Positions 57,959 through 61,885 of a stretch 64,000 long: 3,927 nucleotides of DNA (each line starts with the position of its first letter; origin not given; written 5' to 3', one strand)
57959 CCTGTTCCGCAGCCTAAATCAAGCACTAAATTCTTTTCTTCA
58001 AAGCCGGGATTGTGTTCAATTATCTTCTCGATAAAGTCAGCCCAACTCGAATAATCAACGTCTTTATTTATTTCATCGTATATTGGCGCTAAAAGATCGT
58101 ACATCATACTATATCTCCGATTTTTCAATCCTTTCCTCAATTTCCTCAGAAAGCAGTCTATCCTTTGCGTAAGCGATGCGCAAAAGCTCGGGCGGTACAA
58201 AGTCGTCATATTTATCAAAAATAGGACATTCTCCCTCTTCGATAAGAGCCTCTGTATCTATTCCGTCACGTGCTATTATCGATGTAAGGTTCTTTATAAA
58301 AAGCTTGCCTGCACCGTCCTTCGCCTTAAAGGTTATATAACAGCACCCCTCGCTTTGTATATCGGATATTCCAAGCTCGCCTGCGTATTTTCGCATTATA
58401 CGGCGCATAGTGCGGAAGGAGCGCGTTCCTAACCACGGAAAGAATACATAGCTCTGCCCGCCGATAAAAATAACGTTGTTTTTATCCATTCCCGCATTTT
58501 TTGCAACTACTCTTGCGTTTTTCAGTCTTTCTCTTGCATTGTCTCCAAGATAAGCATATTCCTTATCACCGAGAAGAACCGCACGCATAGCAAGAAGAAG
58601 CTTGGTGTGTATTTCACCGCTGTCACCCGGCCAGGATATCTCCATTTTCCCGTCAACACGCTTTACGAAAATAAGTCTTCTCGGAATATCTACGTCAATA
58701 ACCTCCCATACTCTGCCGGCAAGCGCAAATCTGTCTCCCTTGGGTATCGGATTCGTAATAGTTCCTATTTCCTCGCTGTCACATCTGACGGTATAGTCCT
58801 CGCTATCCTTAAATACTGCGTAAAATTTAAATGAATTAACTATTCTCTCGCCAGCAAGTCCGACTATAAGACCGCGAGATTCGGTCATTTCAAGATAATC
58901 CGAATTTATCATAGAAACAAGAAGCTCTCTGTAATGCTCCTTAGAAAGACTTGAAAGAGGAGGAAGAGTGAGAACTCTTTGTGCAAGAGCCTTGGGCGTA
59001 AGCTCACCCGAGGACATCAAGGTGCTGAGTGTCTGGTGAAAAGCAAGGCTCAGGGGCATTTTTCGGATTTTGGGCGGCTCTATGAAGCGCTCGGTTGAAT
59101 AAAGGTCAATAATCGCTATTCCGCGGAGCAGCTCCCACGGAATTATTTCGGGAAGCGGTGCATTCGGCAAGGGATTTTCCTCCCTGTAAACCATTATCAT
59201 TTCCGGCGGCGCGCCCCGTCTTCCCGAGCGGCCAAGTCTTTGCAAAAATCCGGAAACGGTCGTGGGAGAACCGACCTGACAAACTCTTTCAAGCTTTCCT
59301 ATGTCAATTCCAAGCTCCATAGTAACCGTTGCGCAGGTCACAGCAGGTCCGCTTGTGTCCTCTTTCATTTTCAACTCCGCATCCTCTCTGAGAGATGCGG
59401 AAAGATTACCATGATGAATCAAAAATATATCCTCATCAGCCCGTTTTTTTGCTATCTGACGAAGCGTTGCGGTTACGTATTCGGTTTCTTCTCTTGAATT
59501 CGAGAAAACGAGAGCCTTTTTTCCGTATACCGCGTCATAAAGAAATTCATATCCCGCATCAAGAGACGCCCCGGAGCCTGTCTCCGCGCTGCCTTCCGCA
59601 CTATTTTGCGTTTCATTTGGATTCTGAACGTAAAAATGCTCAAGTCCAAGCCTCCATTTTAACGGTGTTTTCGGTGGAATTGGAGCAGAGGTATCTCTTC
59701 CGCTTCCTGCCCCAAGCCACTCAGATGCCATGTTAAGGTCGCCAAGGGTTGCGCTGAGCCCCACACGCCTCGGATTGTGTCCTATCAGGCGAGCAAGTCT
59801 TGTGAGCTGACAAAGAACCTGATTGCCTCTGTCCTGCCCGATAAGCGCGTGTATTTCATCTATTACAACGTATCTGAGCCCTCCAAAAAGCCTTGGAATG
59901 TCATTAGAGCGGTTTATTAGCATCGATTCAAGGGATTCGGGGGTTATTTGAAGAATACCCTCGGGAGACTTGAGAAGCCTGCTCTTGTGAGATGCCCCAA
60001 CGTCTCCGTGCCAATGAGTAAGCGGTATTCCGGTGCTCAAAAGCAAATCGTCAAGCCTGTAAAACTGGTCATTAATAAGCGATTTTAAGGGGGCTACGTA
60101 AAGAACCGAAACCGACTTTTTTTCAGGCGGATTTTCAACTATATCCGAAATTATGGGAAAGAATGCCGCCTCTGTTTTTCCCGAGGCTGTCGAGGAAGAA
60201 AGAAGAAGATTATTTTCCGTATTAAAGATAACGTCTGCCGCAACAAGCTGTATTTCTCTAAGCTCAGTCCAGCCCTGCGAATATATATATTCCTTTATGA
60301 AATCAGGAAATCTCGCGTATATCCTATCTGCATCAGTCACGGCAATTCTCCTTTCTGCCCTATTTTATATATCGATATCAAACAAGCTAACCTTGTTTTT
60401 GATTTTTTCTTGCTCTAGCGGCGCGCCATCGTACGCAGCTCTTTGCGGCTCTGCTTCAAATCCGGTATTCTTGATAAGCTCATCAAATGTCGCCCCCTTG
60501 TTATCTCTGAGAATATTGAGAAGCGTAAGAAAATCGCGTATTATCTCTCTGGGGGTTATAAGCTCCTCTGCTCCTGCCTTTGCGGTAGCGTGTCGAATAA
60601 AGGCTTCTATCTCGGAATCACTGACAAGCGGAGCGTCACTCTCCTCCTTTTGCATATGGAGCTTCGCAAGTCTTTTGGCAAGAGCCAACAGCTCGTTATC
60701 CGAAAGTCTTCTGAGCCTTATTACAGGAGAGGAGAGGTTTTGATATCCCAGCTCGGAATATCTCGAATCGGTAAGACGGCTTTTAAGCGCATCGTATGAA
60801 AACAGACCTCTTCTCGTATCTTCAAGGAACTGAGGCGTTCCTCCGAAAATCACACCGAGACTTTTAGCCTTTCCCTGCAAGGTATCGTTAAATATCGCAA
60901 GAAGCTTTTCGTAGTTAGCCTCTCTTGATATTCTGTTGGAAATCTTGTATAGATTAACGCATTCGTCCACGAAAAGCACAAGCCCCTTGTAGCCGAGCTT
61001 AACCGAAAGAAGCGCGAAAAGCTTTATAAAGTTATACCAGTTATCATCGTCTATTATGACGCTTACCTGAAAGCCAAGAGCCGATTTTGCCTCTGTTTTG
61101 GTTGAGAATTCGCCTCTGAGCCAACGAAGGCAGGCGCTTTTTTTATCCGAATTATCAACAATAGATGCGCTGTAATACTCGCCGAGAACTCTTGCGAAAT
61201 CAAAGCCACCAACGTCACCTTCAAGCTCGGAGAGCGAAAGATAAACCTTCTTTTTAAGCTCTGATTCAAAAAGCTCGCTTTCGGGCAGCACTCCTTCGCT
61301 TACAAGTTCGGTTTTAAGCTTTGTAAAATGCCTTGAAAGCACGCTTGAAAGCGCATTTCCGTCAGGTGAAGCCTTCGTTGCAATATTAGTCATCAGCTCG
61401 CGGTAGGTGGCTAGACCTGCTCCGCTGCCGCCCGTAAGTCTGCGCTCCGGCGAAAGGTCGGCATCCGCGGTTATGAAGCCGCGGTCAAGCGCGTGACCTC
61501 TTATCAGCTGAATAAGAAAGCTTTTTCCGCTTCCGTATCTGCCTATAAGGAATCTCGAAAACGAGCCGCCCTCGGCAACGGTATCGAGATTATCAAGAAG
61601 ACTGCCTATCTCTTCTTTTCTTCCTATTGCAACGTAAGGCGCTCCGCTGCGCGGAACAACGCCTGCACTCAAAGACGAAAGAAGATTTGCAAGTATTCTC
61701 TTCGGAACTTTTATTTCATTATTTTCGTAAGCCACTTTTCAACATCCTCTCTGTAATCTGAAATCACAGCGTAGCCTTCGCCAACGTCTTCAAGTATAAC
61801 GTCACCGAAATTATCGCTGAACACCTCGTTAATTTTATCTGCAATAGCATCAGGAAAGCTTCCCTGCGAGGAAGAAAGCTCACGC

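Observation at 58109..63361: Self-contained TerB-N/TerB-C + DUF2791-like ATPase + Lhr-like DEAH helicase operon (Shango-type conflict system) between ispE and hslO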

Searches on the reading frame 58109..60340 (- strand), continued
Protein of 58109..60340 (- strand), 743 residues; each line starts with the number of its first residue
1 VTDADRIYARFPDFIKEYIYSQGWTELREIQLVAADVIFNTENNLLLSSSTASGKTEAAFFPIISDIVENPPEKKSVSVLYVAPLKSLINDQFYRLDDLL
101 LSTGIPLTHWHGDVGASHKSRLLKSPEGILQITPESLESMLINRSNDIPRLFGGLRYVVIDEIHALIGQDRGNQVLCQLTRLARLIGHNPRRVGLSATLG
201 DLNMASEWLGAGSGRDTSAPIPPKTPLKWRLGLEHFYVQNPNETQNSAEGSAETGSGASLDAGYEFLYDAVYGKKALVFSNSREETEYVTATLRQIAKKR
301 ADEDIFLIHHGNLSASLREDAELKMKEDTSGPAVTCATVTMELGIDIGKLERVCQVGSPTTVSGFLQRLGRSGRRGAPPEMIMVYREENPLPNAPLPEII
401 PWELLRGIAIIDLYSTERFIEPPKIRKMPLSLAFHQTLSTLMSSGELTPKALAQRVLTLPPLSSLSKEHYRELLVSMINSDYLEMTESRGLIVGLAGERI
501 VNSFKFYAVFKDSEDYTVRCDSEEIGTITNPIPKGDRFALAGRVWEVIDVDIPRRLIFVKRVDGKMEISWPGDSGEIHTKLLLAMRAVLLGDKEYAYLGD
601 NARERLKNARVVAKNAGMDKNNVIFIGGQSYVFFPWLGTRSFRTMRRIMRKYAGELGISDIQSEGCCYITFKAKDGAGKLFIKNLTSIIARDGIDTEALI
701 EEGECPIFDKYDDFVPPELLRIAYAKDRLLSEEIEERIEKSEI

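Call 97: search_solved_structures(query=A4, max_evalue=1e-10, show_alignments=1)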
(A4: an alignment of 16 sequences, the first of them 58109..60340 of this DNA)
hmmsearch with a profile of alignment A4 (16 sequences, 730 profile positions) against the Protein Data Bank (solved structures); distinct sequences matched with E-value up to 1e-10: 31.
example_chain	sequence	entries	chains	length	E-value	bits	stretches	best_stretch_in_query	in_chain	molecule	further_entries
5v9x_A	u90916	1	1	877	2.1e-35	125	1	31-221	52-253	ATP-dependent DNA helicase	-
7lhl_A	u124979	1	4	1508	1.6e-34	122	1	31-221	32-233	ATP-dependent DNA helicase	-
6qdv_B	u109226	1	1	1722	2.3e-32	114.9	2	22-326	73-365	U5 small nuclear ribonucleoprotein 200 kDa helicase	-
4f92_B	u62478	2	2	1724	2.3e-32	114.9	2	22-326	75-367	U5 small nuclear ribonucleoprotein 200 kDa helicase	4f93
4f91_B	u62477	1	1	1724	2.3e-32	114.9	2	22-326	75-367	U5 small nuclear ribonucleoprotein 200 kDa helicase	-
5urj_A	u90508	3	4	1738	2.4e-32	114.9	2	22-326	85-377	U5 small nuclear ribonucleoprotein 200 kDa helicase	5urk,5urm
4kit_B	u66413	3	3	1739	2.4e-32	114.9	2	22-326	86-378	U5 small nuclear ribonucleoprotein 200 kDa helicase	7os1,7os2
6s8q_B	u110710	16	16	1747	2.4e-32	114.8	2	22-326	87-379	U5 small nuclear ribonucleoprotein 200 kDa helicase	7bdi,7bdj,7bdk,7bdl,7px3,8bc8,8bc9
6s9i_B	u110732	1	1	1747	2.6e-32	114.7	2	22-326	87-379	U5 small nuclear ribonucleoprotein 200 kDa helicase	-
6s8o_B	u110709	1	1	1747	3.2e-32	114.5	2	22-326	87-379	U5 small nuclear ribonucleoprotein 200 kDa helicase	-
3jcr_C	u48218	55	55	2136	4.8e-32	113.9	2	22-326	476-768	hBrr2 | U5 small nuclear ribonucleoprotein 200 kDa helicase | Brr2, U5 small nuclear ribonucleoprotein 200 kDa helicase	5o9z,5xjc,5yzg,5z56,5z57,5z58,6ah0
6znp_A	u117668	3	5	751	8.8e-32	113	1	14-387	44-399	Uncharacterized ATP-dependent helicase YprA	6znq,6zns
8alz_B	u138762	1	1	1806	6.8e-31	110.1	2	23-208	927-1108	Activating signal cointegrator 1 complex subunit 3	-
6qv3_A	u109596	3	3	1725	8.7e-31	109.7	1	24-210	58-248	Pre-mRNA splicing helicase-like protein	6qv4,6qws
5m59_A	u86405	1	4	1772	1e-30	109.5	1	24-210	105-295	Pre-mRNA splicing helicase-like protein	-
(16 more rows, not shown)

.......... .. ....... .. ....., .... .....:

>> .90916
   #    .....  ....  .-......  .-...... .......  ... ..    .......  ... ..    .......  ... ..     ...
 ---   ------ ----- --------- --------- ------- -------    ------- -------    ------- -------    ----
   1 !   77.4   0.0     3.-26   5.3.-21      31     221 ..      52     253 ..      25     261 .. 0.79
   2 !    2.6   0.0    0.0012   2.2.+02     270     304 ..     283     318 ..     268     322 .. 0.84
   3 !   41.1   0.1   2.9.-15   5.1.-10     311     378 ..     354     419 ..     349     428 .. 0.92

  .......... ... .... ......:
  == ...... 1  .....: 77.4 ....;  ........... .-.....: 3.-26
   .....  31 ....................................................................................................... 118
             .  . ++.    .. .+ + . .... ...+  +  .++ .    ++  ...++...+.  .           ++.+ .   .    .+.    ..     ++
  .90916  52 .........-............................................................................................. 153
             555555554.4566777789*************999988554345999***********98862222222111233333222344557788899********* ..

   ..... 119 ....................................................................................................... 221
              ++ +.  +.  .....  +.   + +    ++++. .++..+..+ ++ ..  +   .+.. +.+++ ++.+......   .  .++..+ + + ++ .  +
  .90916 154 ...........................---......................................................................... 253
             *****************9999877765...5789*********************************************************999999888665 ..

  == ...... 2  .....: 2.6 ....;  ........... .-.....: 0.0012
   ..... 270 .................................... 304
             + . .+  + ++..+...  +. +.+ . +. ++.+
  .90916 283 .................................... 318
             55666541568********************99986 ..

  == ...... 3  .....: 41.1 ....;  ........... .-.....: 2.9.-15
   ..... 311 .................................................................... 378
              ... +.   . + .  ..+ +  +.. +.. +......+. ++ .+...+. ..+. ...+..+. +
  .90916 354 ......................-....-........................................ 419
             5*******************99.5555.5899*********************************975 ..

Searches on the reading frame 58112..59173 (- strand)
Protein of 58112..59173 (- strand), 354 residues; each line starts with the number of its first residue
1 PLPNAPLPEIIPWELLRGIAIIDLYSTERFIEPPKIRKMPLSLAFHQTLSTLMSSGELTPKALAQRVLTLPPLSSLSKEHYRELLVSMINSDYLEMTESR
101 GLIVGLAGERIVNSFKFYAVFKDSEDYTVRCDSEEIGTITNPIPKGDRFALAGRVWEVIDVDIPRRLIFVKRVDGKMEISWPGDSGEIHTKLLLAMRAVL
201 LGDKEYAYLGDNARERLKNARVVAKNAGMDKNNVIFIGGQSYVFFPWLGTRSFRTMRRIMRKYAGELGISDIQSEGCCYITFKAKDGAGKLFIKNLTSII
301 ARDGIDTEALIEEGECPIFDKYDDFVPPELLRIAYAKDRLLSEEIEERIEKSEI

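Call 44: search_protein_families(library=pfam, proteins=[window:58112-59173:-], max_evalue=10)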
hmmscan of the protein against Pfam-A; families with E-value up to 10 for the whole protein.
seq(354 aa): 1 family
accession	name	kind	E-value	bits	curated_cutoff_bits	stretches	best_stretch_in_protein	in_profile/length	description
PF19306.5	WH_Lhr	-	0.0025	17.6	27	2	144-172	134-160/168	Large helicase-related protein, winged helix domain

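Call 45: search_solved_structures(query=window:58112-59173:-, max_evalue=10)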
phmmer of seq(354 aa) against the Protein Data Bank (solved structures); distinct sequences matched with E-value up to 10: 1.
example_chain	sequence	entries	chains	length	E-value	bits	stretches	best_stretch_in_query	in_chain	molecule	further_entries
6kbe_G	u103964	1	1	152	0.84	12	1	270-340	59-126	Polyubiquitin-C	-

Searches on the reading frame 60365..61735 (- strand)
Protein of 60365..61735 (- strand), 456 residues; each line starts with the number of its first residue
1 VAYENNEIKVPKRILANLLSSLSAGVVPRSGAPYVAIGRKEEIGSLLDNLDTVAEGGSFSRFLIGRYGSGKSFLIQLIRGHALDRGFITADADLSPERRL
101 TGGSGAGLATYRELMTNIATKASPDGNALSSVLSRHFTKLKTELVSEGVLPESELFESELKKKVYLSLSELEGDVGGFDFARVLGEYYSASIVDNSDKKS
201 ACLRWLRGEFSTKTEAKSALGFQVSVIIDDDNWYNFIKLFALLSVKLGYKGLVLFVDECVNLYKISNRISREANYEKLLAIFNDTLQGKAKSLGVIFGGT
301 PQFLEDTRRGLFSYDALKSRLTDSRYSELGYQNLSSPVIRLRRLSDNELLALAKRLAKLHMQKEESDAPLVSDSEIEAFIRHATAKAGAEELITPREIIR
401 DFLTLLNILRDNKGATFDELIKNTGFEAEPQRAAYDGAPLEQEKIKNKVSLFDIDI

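Call 3: search_protein_families(library=pfam, proteins=[window:60365-61735:-], max_evalue=0.01)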
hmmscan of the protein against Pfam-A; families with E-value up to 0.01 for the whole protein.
window:60365-61735:- (456 aa): 3 families
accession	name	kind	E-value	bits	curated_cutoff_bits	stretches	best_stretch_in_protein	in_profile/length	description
PF10923.14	BrxC_BrxD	-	5.7e-147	490.4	22.2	1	10-423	1-412/414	BREX system ATP-binding protein BrxC/D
PF13191.12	AAA_16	-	2e-06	28.8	32.6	1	37-121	3-85/167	AAA ATPase domain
PF13401.12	AAA_22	-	0.00062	20.5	27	0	239-304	71-127/130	AAA domain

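Call 4: search_protein_families(library=padloc, proteins=[window:60365-61735:-], max_evalue=0.01)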
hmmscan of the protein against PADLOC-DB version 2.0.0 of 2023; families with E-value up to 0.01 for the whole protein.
window:60365-61735:- (456 aa): 2 families
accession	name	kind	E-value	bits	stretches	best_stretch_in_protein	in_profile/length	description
PDLC03959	SngB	-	6.3e-161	534.3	1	7-431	3-425/439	-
PDLC02494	BrxD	-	3.2e-45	153.1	1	14-412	8-401/440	BrxD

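Call 15: find_encoding_contigs(protein=window:60365-61735:-, flank=10000, max_places=8)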
Protein window:60365-61735:- (456 aa): no gene with exactly this product is on record in the collection.

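Call 20: search_protein_families(library=ncbifam, proteins=[window:60365-61735:-], max_evalue=0.001)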
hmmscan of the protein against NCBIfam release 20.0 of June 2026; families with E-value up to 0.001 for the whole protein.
window:60365-61735:- (456 aa): 1 family
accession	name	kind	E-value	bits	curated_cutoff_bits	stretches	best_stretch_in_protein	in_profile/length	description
NF033438.1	BREX_BrxD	equivalog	6.7e-45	153.9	350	1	16-410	6-395/423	BREX system ATP-binding protein BrxD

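Call 22: search_solved_structures(query=window:60365-61735:-, max_evalue=1)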
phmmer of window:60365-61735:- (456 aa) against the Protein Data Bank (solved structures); distinct sequences matched with E-value up to 1: 2.
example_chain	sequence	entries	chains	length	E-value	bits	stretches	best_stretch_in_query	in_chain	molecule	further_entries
8tsh_A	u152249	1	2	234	0.49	12.5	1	61-113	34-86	ABC transporter ATP-binding protein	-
8tsi_A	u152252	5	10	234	0.49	12.5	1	61-113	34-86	ABC transporter ATP-binding protein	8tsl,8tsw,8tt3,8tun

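Call 96: search_solved_structures(query=A3, max_evalue=1)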
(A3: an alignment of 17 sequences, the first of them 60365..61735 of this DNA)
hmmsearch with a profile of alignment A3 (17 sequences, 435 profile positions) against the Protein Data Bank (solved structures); distinct sequences matched with E-value up to 1: 2.
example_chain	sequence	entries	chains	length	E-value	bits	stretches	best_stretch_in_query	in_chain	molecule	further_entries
9o9x_A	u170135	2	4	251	0.055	15.6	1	35-79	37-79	ABC transporter ATP-binding protein YtrE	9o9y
7zhf_A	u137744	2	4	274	0.29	13.2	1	46-93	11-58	GTPase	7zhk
